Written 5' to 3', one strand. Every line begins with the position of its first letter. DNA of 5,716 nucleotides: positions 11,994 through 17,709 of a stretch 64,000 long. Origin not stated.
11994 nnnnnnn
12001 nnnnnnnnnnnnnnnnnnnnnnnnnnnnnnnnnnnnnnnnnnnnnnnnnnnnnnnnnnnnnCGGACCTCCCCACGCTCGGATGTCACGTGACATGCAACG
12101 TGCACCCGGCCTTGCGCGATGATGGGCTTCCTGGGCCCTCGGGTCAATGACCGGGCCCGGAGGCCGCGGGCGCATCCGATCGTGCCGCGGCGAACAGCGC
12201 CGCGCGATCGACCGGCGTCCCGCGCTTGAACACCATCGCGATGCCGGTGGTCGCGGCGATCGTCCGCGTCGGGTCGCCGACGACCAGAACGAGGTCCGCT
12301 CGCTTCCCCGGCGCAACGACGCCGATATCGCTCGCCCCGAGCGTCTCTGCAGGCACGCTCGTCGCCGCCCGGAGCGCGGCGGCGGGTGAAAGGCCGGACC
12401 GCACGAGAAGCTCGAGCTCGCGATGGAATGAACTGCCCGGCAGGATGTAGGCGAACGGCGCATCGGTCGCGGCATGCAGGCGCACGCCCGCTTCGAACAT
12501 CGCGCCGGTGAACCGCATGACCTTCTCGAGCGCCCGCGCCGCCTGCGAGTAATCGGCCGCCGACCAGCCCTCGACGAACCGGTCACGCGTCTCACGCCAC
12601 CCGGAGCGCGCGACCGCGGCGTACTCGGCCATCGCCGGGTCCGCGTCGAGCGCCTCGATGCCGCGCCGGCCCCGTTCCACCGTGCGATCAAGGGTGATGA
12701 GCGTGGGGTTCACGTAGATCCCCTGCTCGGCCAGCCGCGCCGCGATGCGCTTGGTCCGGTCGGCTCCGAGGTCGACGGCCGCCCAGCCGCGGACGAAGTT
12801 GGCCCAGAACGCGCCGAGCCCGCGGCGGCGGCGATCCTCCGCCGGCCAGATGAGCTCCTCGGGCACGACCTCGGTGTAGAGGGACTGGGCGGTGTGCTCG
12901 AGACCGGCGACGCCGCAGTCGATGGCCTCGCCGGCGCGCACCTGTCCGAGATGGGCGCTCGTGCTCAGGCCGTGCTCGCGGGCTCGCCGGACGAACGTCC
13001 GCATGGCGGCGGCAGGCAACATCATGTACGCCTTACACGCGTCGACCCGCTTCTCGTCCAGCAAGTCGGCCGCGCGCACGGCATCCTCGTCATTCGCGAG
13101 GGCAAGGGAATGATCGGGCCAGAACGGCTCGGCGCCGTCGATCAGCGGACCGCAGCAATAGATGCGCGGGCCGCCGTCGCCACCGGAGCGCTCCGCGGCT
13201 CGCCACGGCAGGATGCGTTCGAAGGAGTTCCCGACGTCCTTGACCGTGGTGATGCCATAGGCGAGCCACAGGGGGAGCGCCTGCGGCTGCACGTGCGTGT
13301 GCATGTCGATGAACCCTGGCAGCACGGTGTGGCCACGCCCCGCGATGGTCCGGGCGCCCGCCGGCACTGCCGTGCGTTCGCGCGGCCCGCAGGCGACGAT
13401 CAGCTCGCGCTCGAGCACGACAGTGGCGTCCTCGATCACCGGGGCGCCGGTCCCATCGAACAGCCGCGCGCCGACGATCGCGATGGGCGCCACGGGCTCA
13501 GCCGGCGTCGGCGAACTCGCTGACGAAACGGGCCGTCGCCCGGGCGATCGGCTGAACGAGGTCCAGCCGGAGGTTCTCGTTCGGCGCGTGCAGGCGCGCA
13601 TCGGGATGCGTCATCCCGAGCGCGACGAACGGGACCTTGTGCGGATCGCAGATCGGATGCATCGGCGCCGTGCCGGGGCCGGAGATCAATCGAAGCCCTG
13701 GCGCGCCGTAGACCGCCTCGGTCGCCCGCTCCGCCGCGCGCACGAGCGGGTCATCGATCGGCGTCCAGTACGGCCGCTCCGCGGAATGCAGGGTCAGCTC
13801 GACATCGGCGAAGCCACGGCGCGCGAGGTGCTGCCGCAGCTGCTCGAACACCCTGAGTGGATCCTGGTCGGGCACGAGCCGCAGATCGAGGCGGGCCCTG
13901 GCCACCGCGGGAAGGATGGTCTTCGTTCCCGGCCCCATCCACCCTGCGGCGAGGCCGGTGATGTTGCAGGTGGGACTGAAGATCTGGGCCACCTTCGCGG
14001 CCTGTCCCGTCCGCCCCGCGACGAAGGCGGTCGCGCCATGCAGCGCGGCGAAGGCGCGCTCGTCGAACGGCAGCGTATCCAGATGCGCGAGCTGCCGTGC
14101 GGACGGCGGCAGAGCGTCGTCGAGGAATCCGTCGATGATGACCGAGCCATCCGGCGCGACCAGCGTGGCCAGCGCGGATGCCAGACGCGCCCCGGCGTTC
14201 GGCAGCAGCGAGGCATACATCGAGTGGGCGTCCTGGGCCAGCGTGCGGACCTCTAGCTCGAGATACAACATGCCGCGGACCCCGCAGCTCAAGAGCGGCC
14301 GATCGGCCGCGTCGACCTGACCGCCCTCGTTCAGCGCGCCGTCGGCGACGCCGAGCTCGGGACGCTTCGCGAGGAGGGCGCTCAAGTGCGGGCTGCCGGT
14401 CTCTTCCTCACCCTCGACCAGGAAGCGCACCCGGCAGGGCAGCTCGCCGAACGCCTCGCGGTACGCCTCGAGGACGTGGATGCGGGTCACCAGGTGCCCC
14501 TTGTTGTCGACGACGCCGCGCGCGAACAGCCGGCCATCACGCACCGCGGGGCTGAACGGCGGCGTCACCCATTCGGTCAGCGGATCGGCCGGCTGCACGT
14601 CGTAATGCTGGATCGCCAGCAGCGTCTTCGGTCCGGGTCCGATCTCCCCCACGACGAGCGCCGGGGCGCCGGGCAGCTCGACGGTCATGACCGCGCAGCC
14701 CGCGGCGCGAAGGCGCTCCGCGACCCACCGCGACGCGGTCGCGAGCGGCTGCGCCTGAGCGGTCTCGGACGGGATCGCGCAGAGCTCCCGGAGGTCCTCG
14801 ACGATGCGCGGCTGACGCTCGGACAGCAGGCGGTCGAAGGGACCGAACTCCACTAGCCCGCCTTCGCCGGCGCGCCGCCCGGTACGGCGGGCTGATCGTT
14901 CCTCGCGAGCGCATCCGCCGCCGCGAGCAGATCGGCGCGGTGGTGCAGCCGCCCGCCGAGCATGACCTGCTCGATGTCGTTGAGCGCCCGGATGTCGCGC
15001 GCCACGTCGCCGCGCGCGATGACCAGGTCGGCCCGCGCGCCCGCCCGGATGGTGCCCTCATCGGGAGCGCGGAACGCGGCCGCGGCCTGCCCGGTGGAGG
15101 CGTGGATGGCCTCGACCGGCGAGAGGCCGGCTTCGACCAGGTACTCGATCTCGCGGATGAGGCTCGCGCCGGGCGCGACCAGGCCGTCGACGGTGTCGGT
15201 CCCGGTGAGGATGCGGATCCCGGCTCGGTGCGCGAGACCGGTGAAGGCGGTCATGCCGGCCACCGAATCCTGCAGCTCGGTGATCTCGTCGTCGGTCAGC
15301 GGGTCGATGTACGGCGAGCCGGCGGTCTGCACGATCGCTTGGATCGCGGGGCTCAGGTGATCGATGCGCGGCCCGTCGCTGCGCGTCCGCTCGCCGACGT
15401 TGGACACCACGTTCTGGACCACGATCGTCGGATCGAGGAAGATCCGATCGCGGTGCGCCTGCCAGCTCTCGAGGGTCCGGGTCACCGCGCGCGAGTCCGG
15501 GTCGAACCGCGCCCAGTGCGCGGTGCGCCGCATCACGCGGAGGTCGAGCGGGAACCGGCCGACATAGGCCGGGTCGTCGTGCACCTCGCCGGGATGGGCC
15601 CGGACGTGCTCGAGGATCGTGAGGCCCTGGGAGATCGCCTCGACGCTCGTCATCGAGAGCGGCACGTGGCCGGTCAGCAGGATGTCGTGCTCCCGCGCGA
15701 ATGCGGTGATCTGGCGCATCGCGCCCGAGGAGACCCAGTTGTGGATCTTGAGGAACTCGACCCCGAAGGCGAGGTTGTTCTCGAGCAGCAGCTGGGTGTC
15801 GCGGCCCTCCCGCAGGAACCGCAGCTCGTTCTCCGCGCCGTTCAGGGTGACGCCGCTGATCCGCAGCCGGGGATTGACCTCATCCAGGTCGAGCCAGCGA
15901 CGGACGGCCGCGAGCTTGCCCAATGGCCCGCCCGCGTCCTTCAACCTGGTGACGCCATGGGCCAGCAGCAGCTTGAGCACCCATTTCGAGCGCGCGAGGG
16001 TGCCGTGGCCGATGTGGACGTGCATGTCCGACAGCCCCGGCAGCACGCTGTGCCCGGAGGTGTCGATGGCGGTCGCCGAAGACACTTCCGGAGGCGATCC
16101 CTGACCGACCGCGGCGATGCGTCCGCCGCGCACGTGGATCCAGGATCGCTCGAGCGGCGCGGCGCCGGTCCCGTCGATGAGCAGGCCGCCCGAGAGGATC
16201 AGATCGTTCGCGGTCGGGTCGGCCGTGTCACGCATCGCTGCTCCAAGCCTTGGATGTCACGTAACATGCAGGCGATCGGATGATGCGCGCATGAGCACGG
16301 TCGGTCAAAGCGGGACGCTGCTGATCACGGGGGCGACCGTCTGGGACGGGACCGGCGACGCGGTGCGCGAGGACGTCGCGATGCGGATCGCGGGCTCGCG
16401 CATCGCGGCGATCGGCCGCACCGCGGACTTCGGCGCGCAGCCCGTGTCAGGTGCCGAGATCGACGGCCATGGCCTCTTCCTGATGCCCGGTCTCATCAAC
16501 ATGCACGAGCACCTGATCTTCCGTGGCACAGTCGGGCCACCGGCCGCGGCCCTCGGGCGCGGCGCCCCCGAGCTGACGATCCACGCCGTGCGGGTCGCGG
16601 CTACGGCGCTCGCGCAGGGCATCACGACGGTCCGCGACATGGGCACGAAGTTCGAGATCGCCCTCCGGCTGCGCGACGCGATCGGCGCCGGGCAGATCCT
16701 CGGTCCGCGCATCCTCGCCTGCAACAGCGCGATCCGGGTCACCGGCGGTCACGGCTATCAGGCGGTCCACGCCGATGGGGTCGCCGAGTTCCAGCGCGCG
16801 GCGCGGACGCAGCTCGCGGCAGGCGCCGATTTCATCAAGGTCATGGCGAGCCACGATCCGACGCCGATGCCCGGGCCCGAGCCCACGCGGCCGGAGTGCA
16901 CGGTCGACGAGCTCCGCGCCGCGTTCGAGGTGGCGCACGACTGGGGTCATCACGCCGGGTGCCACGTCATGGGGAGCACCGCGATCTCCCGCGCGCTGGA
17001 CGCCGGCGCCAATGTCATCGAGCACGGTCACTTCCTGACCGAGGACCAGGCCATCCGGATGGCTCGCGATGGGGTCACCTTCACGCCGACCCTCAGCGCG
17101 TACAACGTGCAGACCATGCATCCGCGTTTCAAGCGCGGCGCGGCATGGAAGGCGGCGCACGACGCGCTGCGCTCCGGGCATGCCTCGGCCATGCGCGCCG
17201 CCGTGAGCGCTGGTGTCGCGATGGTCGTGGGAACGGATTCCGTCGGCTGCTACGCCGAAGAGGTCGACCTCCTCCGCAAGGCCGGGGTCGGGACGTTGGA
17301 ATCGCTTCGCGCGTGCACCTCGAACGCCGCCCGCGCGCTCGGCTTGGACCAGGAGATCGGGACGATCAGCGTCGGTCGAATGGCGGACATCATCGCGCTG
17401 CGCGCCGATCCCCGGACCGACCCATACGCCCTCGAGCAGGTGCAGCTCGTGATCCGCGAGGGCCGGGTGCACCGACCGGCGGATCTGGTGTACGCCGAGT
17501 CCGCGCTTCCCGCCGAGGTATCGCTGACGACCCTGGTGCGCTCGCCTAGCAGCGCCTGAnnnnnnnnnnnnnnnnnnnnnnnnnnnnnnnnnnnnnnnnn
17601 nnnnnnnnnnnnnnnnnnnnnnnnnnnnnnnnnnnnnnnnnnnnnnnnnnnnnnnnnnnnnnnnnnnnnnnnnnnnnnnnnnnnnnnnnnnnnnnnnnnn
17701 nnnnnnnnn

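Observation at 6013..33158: One 14-bp palindrome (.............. family) marks essentially every operon start across roughly 28 kb, an apparent regulon of some 30 hydrolase, peptidase and transport genes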

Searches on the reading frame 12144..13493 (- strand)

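Call 9: search_protein_families(library=pfam, proteins=[window:12144-13493:-])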
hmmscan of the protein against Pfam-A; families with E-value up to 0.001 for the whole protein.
window:12144-13493:- (449 aa): 2 families
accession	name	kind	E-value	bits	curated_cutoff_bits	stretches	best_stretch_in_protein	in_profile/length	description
PF01979.26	Amidohydro_1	-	1.5e-18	67.6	25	1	56-427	1-344/345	Amidohydrolase family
PF07969.17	Amidohydro_3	-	1.5e-11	44.9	29.7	2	329-428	359-471/472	Amidohydrolase family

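Call 42: search_protein_families(library=ncbifam, proteins=[window:12144-13493:-], max_evalue=0.00001)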
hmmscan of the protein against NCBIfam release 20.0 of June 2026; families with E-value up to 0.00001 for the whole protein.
window:12144-13493:- (449 aa): 19 families
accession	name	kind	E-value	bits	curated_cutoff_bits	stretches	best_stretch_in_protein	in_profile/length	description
NF051886.1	XaaProDiPepCaul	equivalog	1.1e-31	110.3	500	2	333-427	304-396/398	Xaa-Pro dipeptidase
TIGR01224.1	hutI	equivalog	2.8e-12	46.2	298.15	0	20-68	1-49/377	imidazolonepropionase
NF011989.0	PRK15446.2-5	equivalog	5.2e-11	41.9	565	0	18-66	16-61/385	alpha-D-ribose 1-methylphosphonate 5-triphosphate diphosphatase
TIGR02318.1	phosphono_phnM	equivalog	1.3e-10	40.7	390.55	1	360-407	311-359/376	phosphonate metabolism protein PhnM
NF011990.0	PRK15446.2-6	subfamily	5.6e-10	38.5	233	0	18-66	15-64/390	alpha-D-ribose 1-methylphosphonate 5-triphosphate diphosphatase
NF006055.0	PRK08203.1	equivalog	1e-09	37.5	532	0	368-427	354-414/455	8-oxoguanine deaminase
NF007457.0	PRK10027.1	equivalog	3.2e-09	35.5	768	0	365-438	307-374/588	adenine deaminase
NF006679.0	PRK09228.1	subfamily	2.3e-08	33.2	351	0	19-68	28-79/433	guanine deaminase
TIGR01178.1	ade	equivalog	6e-08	31.6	472.5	0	23-69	20-60/552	adenine deaminase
NF006056.0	PRK08204.1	subfamily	8.7e-08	31.4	391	0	365-407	339-382/449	hypothetical protein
NF011987.0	PRK15446.2-3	subfamily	9.2e-08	31.3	253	0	368-408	327-367/395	alpha-D-ribose 1-methylphosphonate 5-triphosphate diphosphatase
NF006689.0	PRK09237.1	equivalog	1.5e-07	30.3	371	0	25-88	25-93/383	amidohydrolase/deacetylase family metallohydrolase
NF004801.0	PRK06151.1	subfamily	1.7e-07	30.5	416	0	368-407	365-404/491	chlorohydrolase family protein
NF011984.0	PRK15446.1-5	equivalog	3.8e-07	29.3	260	0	352-405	307-360/379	alpha-D-ribose 1-methylphosphonate 5-triphosphate diphosphatase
NF011988.0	PRK15446.2-4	equivalog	8.3e-07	28.4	369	0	341-427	299-381/389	alpha-D-ribose 1-methylphosphonate 5-triphosphate diphosphatase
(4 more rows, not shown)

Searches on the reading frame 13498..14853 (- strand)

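Call 9: search_protein_families(library=pfam, proteins=[window:13498-14853:-])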
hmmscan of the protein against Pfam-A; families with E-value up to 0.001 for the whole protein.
window:13498-14853:- (451 aa): 2 families
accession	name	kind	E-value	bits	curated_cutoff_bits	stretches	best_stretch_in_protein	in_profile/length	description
PF01546.33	Peptidase_M20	-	4.9e-29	102.1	24.6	1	83-445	5-205/206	Peptidase family M20/M25/M40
PF07687.19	M20_dimer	-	4e-08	33.6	21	1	193-346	4-102/107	Peptidase dimerisation domain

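Call 42: search_protein_families(library=ncbifam, proteins=[window:13498-14853:-], max_evalue=0.00001)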
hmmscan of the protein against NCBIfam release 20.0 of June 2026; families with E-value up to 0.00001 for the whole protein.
window:13498-14853:- (451 aa): 37 families (the best 25 are shown)
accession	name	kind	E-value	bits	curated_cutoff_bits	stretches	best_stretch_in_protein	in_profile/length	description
NF005034.0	PRK06446.1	subfamily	7.7e-88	295.2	369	1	18-445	5-431/436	hypothetical protein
NF006053.0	PRK08201.1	equivalog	9.1e-80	268.8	441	1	9-448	8-454/458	dipeptidase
NF006579.0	PRK09104.1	subfamily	2.2e-69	234.6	327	1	16-449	23-464/465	hypothetical protein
NF005914.0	PRK07907.1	subfamily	1.5e-66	225.1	300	1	10-449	13-455/456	hypothetical protein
NF005478.0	PRK07079.1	subfamily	2.8e-40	138.7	330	1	16-437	18-444/469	hypothetical protein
NF006399.0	PRK08651.1-2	equivalog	1.4e-28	100.1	381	1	16-230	5-212/405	succinyl-diaminopimelate desuccinylase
TIGR01910.1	DapE-ArgE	subfamily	1.4e-25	90.4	217.6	1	19-163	2-152/373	ArgE/DapE family deacylase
NF006596.0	PRK09133.1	subfamily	2e-21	76.1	349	1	21-398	44-420/474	hypothetical protein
NF005913.0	PRK07906.1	subfamily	5e-21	74.8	382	1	33-380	36-370/442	hypothetical protein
NF009557.0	PRK13009.1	equivalog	1.7e-19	70.2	284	1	18-233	6-217/377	succinyl-diaminopimelate desuccinylase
NF005591.0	PRK07318.1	equivalog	8.3e-16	58.3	435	1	70-163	74-165/466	dipeptidase PepV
NF005306.0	PRK06837.1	subfamily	2.1e-15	56.5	376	1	54-161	74-184/427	ArgE/DapE family deacylase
TIGR01246.1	dapE_proteo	equivalog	6.5e-15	55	361.8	1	23-153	7-133/370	succinyl-diaminopimelate desuccinylase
NF004788.0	PRK06133.1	subfamily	8.5e-15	54.6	349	1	12-164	41-191/417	glutamate carboxypeptidase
TIGR01887.1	dipeptidaselike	subfamily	9.7e-15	54.7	207.95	1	70-161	62-151/447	Sapep family Mn(2+)-dependent dipeptidase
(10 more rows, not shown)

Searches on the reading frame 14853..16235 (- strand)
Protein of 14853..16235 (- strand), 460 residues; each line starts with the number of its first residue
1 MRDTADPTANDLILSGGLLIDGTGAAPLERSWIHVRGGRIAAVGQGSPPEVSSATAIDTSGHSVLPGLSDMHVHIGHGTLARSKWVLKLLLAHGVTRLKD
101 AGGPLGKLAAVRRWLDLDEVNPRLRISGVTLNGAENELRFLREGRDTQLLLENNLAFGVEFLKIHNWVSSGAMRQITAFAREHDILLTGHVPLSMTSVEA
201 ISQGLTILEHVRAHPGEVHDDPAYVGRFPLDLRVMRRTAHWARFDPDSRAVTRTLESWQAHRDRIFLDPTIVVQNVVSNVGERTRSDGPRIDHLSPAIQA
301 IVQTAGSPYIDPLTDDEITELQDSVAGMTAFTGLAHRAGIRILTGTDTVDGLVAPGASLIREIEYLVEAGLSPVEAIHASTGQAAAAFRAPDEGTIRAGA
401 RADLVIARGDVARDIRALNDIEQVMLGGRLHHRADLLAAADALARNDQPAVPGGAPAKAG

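Call 9: search_protein_families(library=pfam, proteins=[window:14853-16235:-])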
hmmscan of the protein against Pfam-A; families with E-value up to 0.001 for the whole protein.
window:14853-16235:- (460 aa): 2 families
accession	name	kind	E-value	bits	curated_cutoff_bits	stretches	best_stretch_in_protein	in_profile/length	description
PF01979.26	Amidohydro_1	-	1.3e-16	61.3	25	1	64-429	2-343/345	Amidohydrolase family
PF07969.17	Amidohydro_3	-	7.2e-11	42.7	29.7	1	332-412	359-449/472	Amidohydrolase family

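Call 42: search_protein_families(library=ncbifam, proteins=[window:14853-16235:-], max_evalue=0.00001)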
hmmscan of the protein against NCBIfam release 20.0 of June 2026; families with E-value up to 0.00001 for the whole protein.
window:14853-16235:- (460 aa): 17 families
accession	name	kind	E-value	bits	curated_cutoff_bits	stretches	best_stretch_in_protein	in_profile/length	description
NF051886.1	XaaProDiPepCaul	equivalog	4.9e-26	91.7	500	2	334-431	302-397/398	Xaa-Pro dipeptidase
NF006689.0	PRK09237.1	equivalog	2.4e-14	52.7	371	1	11-104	4-95/383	amidohydrolase/deacetylase family metallohydrolase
TIGR01224.1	hutI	equivalog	1.6e-11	43.7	298.15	0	31-89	4-63/377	imidazolonepropionase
TIGR01178.1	ade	equivalog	5.2e-10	38.4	472.5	0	33-97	22-80/552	adenine deaminase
TIGR02318.1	phosphono_phnM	equivalog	2.3e-09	36.6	390.55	0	31-73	16-55/376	phosphonate metabolism protein PhnM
NF009060.0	PRK12394.1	equivalog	3.6e-09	35.9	442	1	10-103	3-93/381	metallo-dependent hydrolase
TIGR03178.1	allantoinase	equivalog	6.5e-07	28.5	357.85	1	12-85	2-68/441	allantoinase AllB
NF011989.0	PRK15446.2-5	equivalog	8.1e-07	28.1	565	0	28-73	18-61/385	alpha-D-ribose 1-methylphosphonate 5-triphosphate diphosphatase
NF011984.0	PRK15446.1-5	equivalog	1.2e-06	27.6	260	0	362-411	313-361/379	alpha-D-ribose 1-methylphosphonate 5-triphosphate diphosphatase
NF005759.0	PRK07583.1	equivalog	1.9e-06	26.8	403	0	33-79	43-88/438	cytosine deaminase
NF006559.0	PRK09060.1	equivalog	2e-06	26.4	482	1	10-76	5-66/444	dihydroorotase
NF002668.0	PRK02382.1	equivalog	2.1e-06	26.7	452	0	33-76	16-58/436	dihydroorotase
NF004636.0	PRK05985.1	subfamily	2.4e-06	26.6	408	0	30-85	17-70/398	amidohydrolase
NF006055.0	PRK08203.1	equivalog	2.5e-06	26.3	532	0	28-75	24-71/455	8-oxoguanine deaminase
NF006056.0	PRK08204.1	subfamily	3e-06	26.3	391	0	26-76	20-68/449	hypothetical protein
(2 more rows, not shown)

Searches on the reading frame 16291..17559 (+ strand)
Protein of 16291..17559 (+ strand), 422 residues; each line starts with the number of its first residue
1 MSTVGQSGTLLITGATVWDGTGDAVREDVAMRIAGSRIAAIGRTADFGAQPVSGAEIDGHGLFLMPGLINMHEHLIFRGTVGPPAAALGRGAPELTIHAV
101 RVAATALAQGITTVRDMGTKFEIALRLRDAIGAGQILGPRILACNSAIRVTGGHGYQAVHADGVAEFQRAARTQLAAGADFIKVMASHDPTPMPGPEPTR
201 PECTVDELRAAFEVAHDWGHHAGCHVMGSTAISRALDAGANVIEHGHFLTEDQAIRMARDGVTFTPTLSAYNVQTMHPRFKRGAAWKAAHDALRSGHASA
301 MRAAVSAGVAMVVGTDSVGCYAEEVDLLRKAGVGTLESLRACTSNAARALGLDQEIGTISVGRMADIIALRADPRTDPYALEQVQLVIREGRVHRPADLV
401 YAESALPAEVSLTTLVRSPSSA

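Call 9: search_protein_families(library=pfam, proteins=[window:16291-17559:+])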
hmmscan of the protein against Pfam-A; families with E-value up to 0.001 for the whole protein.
window:16291-17559:+ (422 aa): 2 families
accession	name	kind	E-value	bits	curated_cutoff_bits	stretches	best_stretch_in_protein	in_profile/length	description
PF01979.26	Amidohydro_1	-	5.7e-39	134.7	25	1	63-393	1-344/345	Amidohydrolase family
PF07969.17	Amidohydro_3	-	1.7e-14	54.6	29.7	1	166-393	227-470/472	Amidohydrolase family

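Call 42: search_protein_families(library=ncbifam, proteins=[window:16291-17559:+], max_evalue=0.00001)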
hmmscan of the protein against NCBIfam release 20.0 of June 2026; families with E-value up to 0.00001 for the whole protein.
window:16291-17559:+ (422 aa): 20 families
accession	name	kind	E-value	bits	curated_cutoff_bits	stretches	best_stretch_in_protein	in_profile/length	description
NF051886.1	XaaProDiPepCaul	equivalog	3.1e-62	210.9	500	1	20-395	10-398/398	Xaa-Pro dipeptidase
NF006549.0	PRK09045.1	equivalog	1.7e-13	50.1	540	1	333-372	341-380/444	TRZ/ATZ family hydrolase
TIGR01224.1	hutI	equivalog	2.9e-13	49.4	298.15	1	300-392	274-376/377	imidazolonepropionase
NF006056.0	PRK08204.1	subfamily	2.9e-12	46.1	391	1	195-373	195-382/449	hypothetical protein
TIGR02318.1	phosphono_phnM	equivalog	1.9e-11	43.5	390.55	1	23-116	11-93/376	phosphonate metabolism protein PhnM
NF011990.0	PRK15446.2-6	subfamily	1.3e-10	40.6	233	0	333-382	326-370/390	alpha-D-ribose 1-methylphosphonate 5-triphosphate diphosphatase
NF006689.0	PRK09237.1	equivalog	2.6e-10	39.4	371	1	9-119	4-94/383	amidohydrolase/deacetylase family metallohydrolase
NF009060.0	PRK12394.1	equivalog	1.2e-09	37.5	442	0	10-81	5-71/381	metallo-dependent hydrolase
NF006055.0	PRK08203.1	equivalog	1.7e-09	36.7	532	0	24-86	22-82/455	8-oxoguanine deaminase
NF011988.0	PRK15446.2-4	equivalog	2.7e-09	36.6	369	0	29-86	18-69/389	alpha-D-ribose 1-methylphosphonate 5-triphosphate diphosphatase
NF005557.0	PRK07228.1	equivalog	1.2e-08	34.1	522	0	337-374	341-378/445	5'-deoxyadenosine deaminase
NF011989.0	PRK15446.2-5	equivalog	1.3e-08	34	565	0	12-76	6-64/385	alpha-D-ribose 1-methylphosphonate 5-triphosphate diphosphatase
NF006679.0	PRK09228.1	subfamily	1.7e-08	33.6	351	0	299-373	316-388/433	guanine deaminase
TIGR02967.1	guan_deamin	equivalog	7.9e-08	31.7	375.4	0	303-372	295-362/401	guanine deaminase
NF011986.0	PRK15446.2-2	equivalog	2.2e-07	30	465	0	296-374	284-363/406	alpha-D-ribose 1-methylphosphonate 5-triphosphate diphosphatase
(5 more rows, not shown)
